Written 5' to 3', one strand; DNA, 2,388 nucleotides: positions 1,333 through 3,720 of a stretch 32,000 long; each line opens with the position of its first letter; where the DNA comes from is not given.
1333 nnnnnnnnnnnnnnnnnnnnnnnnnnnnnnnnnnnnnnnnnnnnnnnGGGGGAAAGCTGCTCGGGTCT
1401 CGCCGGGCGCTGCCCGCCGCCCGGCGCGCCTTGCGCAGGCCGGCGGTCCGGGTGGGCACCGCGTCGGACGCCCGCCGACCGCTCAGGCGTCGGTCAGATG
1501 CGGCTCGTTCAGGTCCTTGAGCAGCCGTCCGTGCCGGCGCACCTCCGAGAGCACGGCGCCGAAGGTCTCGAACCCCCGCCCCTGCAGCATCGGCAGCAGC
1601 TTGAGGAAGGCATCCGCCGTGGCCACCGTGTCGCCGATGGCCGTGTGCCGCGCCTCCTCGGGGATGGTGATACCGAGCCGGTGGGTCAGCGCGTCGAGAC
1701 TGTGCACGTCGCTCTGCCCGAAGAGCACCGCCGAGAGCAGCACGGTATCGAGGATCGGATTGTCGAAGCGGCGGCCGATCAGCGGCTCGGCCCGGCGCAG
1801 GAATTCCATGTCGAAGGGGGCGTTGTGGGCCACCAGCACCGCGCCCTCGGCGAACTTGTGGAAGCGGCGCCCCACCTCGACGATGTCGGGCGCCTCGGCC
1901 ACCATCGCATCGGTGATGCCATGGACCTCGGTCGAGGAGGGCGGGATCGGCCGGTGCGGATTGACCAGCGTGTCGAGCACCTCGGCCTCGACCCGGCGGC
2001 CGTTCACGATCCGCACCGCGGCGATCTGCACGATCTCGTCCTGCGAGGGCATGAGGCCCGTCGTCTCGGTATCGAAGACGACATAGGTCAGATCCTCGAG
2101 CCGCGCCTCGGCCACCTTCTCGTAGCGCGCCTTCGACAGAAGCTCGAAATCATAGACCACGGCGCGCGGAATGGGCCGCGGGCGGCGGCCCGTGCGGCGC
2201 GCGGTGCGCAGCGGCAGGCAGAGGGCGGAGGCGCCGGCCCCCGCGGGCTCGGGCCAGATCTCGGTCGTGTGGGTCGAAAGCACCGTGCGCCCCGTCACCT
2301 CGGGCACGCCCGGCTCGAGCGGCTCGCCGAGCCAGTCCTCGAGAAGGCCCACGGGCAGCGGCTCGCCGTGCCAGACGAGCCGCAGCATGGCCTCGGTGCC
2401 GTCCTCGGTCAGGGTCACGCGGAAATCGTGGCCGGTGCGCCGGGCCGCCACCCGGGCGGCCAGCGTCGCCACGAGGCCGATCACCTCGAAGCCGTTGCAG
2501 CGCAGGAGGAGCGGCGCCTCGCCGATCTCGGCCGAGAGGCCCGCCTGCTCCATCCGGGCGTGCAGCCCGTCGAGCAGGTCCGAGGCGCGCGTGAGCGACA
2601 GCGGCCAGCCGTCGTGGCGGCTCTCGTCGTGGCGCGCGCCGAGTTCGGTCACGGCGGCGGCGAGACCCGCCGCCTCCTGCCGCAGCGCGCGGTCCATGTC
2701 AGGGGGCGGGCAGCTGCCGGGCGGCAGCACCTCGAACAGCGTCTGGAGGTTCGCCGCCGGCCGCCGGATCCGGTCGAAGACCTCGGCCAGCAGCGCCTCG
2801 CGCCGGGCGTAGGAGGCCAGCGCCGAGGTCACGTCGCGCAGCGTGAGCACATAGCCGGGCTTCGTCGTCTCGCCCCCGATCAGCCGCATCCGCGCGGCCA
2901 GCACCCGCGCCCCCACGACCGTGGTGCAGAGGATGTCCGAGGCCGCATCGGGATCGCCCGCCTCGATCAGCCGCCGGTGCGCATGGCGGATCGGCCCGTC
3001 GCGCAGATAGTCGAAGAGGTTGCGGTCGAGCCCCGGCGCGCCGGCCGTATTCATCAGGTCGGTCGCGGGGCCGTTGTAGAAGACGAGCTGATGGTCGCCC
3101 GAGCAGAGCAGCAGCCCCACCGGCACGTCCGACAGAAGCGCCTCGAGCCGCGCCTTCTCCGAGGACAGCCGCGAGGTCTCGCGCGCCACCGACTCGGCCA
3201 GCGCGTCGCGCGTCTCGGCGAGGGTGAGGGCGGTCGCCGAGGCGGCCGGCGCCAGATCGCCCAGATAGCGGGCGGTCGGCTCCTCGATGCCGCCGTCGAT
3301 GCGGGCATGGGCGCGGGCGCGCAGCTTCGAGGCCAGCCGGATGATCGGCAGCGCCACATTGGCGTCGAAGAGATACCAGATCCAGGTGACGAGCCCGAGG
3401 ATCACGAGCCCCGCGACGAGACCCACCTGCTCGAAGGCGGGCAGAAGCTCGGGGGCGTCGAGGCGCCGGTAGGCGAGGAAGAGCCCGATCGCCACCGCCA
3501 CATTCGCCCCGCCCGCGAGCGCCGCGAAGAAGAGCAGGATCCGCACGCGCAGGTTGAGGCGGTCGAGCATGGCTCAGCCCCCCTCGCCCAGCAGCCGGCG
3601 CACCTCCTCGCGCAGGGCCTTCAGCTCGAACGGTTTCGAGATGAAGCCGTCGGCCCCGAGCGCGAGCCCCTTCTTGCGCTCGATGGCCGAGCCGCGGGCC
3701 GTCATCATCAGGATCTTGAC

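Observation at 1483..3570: Sensor pseudokinase fused to a DEDDh exonuclease (phospho-acceptor His replaced by Asp; ATP-lid motifs degenerate)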

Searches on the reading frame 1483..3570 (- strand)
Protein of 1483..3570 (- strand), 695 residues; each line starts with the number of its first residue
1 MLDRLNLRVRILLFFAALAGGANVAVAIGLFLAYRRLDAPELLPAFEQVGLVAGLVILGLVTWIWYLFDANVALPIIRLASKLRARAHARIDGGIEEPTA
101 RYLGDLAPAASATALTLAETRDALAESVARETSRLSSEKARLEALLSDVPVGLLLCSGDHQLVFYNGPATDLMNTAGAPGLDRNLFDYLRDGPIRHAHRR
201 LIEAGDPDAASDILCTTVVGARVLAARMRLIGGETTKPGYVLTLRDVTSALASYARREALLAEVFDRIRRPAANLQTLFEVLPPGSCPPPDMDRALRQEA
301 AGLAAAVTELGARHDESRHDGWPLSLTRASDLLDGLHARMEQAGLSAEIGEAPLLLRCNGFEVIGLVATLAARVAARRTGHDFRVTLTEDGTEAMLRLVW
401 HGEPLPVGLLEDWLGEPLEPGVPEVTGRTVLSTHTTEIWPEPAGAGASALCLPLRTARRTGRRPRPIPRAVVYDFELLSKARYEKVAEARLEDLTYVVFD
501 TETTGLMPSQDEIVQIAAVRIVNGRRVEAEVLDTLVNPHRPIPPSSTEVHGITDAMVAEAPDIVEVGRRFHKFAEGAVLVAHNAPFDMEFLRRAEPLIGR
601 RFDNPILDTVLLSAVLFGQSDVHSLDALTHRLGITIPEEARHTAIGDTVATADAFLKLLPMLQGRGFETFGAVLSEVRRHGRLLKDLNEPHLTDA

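Call 3: search_protein_families(library=pfam, proteins=[window:1483-3570:-], max_evalue=1)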
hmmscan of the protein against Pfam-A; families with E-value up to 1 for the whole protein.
window:1483-3570:- (695 aa): 5 families
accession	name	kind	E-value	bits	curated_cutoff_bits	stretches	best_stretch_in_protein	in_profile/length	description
PF00929.31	RNase_T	-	2.4e-38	132.7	24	1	497-655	1-164/164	Exonuclease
PF01612.26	DNA_pol_A_exo1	-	0.00026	21.3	23.6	1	577-632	77-127/173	3'-5' exonuclease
PF00989.32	PAS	-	0.068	13.6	22.6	1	141-247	2-113/113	PAS fold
PF13482.12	RNase_H_2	-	0.13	12.6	22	1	498-521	2-25/165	RNase_H superfamily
PF08448.16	PAS_4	-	0.82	10.4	23.1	1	147-249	2-107/110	PAS fold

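Call 4: search_protein_families(library=ncbifam, proteins=[window:1483-3570:-], max_evalue=1)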
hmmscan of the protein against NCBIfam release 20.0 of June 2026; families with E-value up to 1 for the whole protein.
window:1483-3570:- (695 aa): 36 families (the best 25 are shown)
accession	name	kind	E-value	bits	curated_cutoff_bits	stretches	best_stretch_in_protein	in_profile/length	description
NF005906.0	PRK07883.1-4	equivalog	2.7e-45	154.8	495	1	490-676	2-186/563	DEDD exonuclease domain-containing protein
NF001688.0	PRK00448.1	equivalog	9.9e-44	149.3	873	1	487-675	416-601/1445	PolC-type DNA polymerase III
NF005907.0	PRK07883.1-5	equivalog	1.1e-39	136.4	454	1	491-670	25-203/584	DEDD exonuclease domain-containing protein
TIGR01405.1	polC_Gram_pos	equivalog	1.6e-39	135.4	1043.45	1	485-672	180-364/1211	DNA polymerase III subunit alpha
NF005905.0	PRK07883.1-3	equivalog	2.7e-39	135.3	508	1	484-673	15-202/581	DEDD exonuclease domain-containing protein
NF005836.0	PRK07740.1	equivalog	8.1e-39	133.5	261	1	481-678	46-242/244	hypothetical protein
NF005289.0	PRK06807.1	equivalog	6.6e-38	130.7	335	1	495-658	9-168/313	3'-5' exonuclease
TIGR00573.1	dnaq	subfamily_domain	6.1e-35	120.7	71.5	1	490-657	3-172/217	exonuclease, DNA polymerase III, epsilon subunit family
TIGR01407.1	dinG_rel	hypoth_equivalog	3.1e-33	115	547.7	1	495-659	1-162/889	putative DnaQ family exonuclease/DinG family helicase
NF005981.0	PRK08074.1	equivalog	1.7e-32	112.4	789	1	495-664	4-171/931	ATP-dependent DNA helicase DinG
NF005904.0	PRK07883.1-2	equivalog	9.1e-32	110.1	969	1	491-678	27-213/584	DEDD exonuclease domain-containing protein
TIGR01406.1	dnaQ_proteo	equivalog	2.2e-29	102.7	222.7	1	497-659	3-169/231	DNA polymerase III subunit epsilon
NF004316.1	PRK05711.1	equivalog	6.7e-29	101.2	196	1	497-659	4-170/234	DNA polymerase III subunit epsilon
NF005569.0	PRK07246.1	equivalog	1.2e-26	93.3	794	1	495-662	8-170/820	bifunctional DnaQ family exonuclease/ATP-dependent helicase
NF005903.0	PRK07883.1-1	equivalog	1e-25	90.3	1038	1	485-671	32-222/642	DEDD exonuclease domain-containing protein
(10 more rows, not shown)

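Call 6: search_solved_structures(query=window:1483-3570:-, max_evalue=1, show_alignments=0)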
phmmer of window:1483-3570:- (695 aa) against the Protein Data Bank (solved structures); distinct sequences matched with E-value up to 1: 19.
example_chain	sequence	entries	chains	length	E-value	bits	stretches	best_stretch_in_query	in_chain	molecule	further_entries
2p1j_A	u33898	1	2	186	2.6e-27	98.7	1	491-667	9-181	DNA polymerase III polC-type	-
9qpc_A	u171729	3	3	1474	2.1e-22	82.5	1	488-652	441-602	DNA polymerase III PolC-type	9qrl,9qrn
1j53_A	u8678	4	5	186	1.8e-14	56.3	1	496-658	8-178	DNA polymerase III, epsilon chain | DNA polymerase III epsilon subunit | DNA POLYMERASE III SUBUNIT EPSILON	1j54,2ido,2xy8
2gui_A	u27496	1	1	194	1.8e-14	56.2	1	496-658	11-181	DNA polymerase III epsilon subunit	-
5fku_D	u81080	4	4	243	3.7e-14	55.2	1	496-658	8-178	DNA POLYMERASE III SUBUNIT EPSILON | DNA POLYMERASE III EPSILON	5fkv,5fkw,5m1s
8zef_A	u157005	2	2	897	1.1e-10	43.7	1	495-655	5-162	3'-5' exonuclease DinG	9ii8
4fzx_C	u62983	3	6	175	2e-10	42.9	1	498-592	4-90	Exodeoxyribonuclease 10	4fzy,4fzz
8fy9_A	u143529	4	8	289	3.8e-08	35.3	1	489-647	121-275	Cas2-DEDDh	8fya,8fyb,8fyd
8fyc_K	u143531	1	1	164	4.8e-08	35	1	495-648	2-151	DEDDh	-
8h18_A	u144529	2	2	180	5.1e-08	34.9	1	495-593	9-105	DnaQ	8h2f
2f96_A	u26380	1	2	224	0.0015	20.1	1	491-658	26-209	Ribonuclease T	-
2is3_A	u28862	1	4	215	0.0021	19.6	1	496-659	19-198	Ribonuclease T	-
3nh0_A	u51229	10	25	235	0.0028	19.2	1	496-659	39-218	Ribonuclease T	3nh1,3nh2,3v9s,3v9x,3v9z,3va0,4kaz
3ngy_A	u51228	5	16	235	0.0046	18.5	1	497-659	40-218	Ribonuclease T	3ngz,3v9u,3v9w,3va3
5z9x_A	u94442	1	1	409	0.036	15.6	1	528-597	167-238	Small RNA degrading nuclease 1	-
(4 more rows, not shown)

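Call 18: predict_structure(alignment_id=A2)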
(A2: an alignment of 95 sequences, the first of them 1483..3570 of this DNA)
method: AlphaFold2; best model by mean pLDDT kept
length: 695 residues; sequences in the alignment: 95
mean_pLDDT: 80.2   pTM: 0.45
mean pLDDT of the five models: 80.2, 77.1, 75.6, 71.1, 67.1
residues with pLDDT >= 90: 163; 70-90: 407; 50-70: 94; < 50: 31
segments of 3 or more residues with pLDDT < 50: 318-322, 463-474, 685-695
pLDDT, mean of each block of 10 residues (from residue 1): 76 87 84 75 80 86 87 81 72 54 67 71 78 77 69 89 87 68 85 90 80 88 89 76 78 65 76 75 63 79 81 61 71 91 89 83 90 87 90 89 90 86 79 85 88 79 41 51 76 92 82 93 86 92 84 90 94 92 86 89 88 83 83 82 86 94 90 84 46 32
secondary structure, 60 per line:
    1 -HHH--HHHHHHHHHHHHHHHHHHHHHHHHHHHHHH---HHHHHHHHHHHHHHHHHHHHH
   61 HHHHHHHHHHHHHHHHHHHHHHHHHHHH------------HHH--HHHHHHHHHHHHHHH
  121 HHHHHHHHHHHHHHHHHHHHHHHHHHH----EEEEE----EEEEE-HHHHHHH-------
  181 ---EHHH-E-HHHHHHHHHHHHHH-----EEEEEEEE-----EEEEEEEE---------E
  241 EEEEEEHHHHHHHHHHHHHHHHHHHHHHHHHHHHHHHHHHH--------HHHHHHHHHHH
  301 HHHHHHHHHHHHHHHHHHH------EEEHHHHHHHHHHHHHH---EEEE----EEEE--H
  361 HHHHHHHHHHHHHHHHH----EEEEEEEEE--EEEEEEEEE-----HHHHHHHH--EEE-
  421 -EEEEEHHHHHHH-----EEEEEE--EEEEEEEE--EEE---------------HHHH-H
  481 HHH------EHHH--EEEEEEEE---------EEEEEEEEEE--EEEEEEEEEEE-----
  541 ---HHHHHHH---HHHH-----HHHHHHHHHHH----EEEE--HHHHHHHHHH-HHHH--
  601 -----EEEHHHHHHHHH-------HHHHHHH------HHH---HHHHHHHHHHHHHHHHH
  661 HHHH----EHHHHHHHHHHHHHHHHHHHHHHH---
elements in order (helices of 4 or more, strands of 3 or more residues): H7-36 H40-88 H106-147 E152-156 E161-165 H167-173 H191-204 E210-217 E223-230 E240-246 H247-281 H290-319 E326-328 H329-342 E346-349 E354-357 H360-377 E382-390 E393-401 H407-414 E417-419 E422-426 H427-433 E439-444 E447-454 E457-459 H475-478 H480-483 E496-503 E513-522 E525-535 H544-550 H554-557 H563-573 E578-581 H584-593 H595-598 E606-608 H609-617 H625-631 H644-664 H670-692

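Call 21: fold_search(model_id=the predicted structure, library=pdb)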
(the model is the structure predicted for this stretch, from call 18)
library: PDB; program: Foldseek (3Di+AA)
matches with E <= 10: 1215; with E <= 0.001: 479
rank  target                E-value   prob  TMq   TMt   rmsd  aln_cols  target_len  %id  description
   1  9a5d_A                2.4e-15  1.00  0.23  0.25  24.6       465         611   12  Integrative model of WALK-YYCH by crosslinking MS and deep learning (released 2024-09-18)
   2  9qrn_A                1.8e-13  1.00  0.25  0.16   1.8       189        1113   31  DNA polymerase without DNA or inhibitor (released 2025-09-24)
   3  9qpc_A                1.9e-13  1.00  0.25  0.15   1.8       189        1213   31  DNA polymerase with inhibitor (released 2025-09-24)
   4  4gcz_A                7.5e-13  1.00  0.17  0.29  22.5       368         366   14  Structure of a blue-light photoreceptor (released 2013-06-19)
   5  8a6x_B                1.1e-12  1.00  0.20  0.33  18.5       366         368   14  Crystal structure of a chimeric LOV-Histidine kinase SB2F1 (asymmetrical variant, trigonal form with long c axis) (released 2024-01-10)
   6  8zef_A                1.5e-12  1.00  0.23  0.18   4.8       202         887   23  Crystal structure of Staphylococcus aureus DinG protein in complex with ssDNA and Ca2+ (released 2025-05-21)
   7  4i5s_B                2.6e-12  1.00  0.19  0.29  22.1       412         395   15  Structure and function of sensor histidine kinase (released 2013-03-27)
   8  8a52_A                2.8e-12  1.00  0.19  0.31  18.3       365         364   15  Crystal structure of a chimeric LOV-Histidine kinase SB2F1 (asymmetrical variant, trigonal form with long c-axis) (released 2023-12-27)
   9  8a7h_A                8.7e-12  1.00  0.20  0.33  18.3       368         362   15  Crystal structure of a chimeric LOV-Histidine kinase SB2F1-I66R mutant (light state; asymmetrical variant, trigonal fo (released 2024-01-10)
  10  3a0r_A                1.1e-11  1.00  0.17  0.32  18.8       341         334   16  Crystal structure of histidine kinase ThkA (TM1359) in complex with response regulator protein TrrA (TM1360) (released 2009-10-20)
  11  8a3u                  1.4e-11  1.00  0.18  0.31  18.5       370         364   15  Crystal structure of a chimeric LOV-Histidine kinase SB2F1 (symmetrical variant, trigonal form with short c-axis) (released 2023-12-20)
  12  8a7f_B                1.6e-11  1.00  0.19  0.32  18.6       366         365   15  Crystal structure of a chimeric LOV-Histidine kinase SB2F1-I66R mutant (asymmetrical variant, trigonal form with long  (released 2024-01-10)
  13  9ii8_A                1.7e-11  1.00  0.23  0.18   2.0       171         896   24  Crystal structure of Staphylococcus aureus DinG protein in complex with ssDNA (released 2025-06-25)
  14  2ido_C                1.7e-11  1.00  0.22  0.84   2.4       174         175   30  Structure of the E. coli Pol III epsilon-Hot proofreading complex (released 2006-11-14)
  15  2p1j_B                1.9e-11  1.00  0.20  0.75  13.6       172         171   38  Crystal structure of a polC-type DNA polymerase III exonuclease domain from Thermotoga maritima (released 2007-03-20)
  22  2p1j_A                8.2e-11  1.00  0.20  0.80  10.0       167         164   38  Crystal structure of a polC-type DNA polymerase III exonuclease domain from Thermotoga maritima (released 2007-03-20)
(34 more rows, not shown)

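Call 39: search_protein_families(library=padloc, proteins=[window:1483-3570:-], max_evalue=0.01)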
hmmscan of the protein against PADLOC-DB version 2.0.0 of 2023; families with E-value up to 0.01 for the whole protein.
window:1483-3570:- (695 aa): 4 families
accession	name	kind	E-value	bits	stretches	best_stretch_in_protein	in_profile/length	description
PDLC01247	DEDDh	-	4.8e-40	135.4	1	497-655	1-138/139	"CAS-I,CAS-II,CAS-III,CAS-IV,CAS-V,CAS-VI; associated"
PDLC05027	PDC-S48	-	7.7e-32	108.9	1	495-659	5-167/411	-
PDLC05028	PDC-S48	-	8.8e-26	88.5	1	487-659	11-180/512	-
PDLC03817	RTasSbcB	-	0.0033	14.5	1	496-594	2-107/436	DRT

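Call 75: search_protein_families(library=pfam, alignment_id=A6, max_evalue=1)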
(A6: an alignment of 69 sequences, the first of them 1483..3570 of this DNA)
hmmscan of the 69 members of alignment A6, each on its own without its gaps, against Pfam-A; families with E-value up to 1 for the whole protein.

A. member 1, window:1483-3570:- (695 aa): 5 families
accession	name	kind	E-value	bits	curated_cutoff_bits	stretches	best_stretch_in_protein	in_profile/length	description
PF00929.31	RNase_T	-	2.4e-38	132.7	24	1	497-655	1-164/164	Exonuclease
PF01612.26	DNA_pol_A_exo1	-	0.00026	21.3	23.6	1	577-632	77-127/173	3'-5' exonuclease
PF00989.32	PAS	-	0.068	13.6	22.6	1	141-247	2-113/113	PAS fold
PF13482.12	RNase_H_2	-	0.13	12.6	22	1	498-521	2-25/165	RNase_H superfamily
PF08448.16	PAS_4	-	0.82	10.4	23.1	1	147-249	2-107/110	PAS fold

B. families by the number of members that match (of 69 scanned): 75 families (the first 25 are shown)
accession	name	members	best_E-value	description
PF00929.31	RNase_T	69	8.3e-42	Exonuclease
PF00989.32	PAS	61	4.1e-08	PAS fold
PF01612.26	DNA_pol_A_exo1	61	9.9e-07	3'-5' exonuclease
PF08448.16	PAS_4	59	2.3e-09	PAS fold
PF13426.13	PAS_9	57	9.8e-07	PAS domain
PF13482.12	RNase_H_2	54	1.7e-05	RNase_H superfamily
PF13188.13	PAS_8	53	8.1e-07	PAS domain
PF21762.3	DEDDh_C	46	7.6e-05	DNA polymerase III subunit epsilon-like, C-terminal domain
PF00512.31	HisKA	29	0.00011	His Kinase A (phospho-acceptor) domain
PF12860.13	PAS_7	28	5.6e-05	PAS fold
PF16473.11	Rv2179c-like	19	2e-06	3'-5' exoribonuclease Rv2179c-like domain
PF13596.12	PAS_10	7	0.0055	PAS domain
PF00672.30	HAMP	5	2.1e-06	HAMP domain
PF02518.31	HATPase_c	4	0.0025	Histidine kinase-, DNA gyrase B-, and HSP90-like ATPase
PF22619.2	DNA_polI_exo1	4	0.067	DNA polymerase I, ribonuclease H-like domain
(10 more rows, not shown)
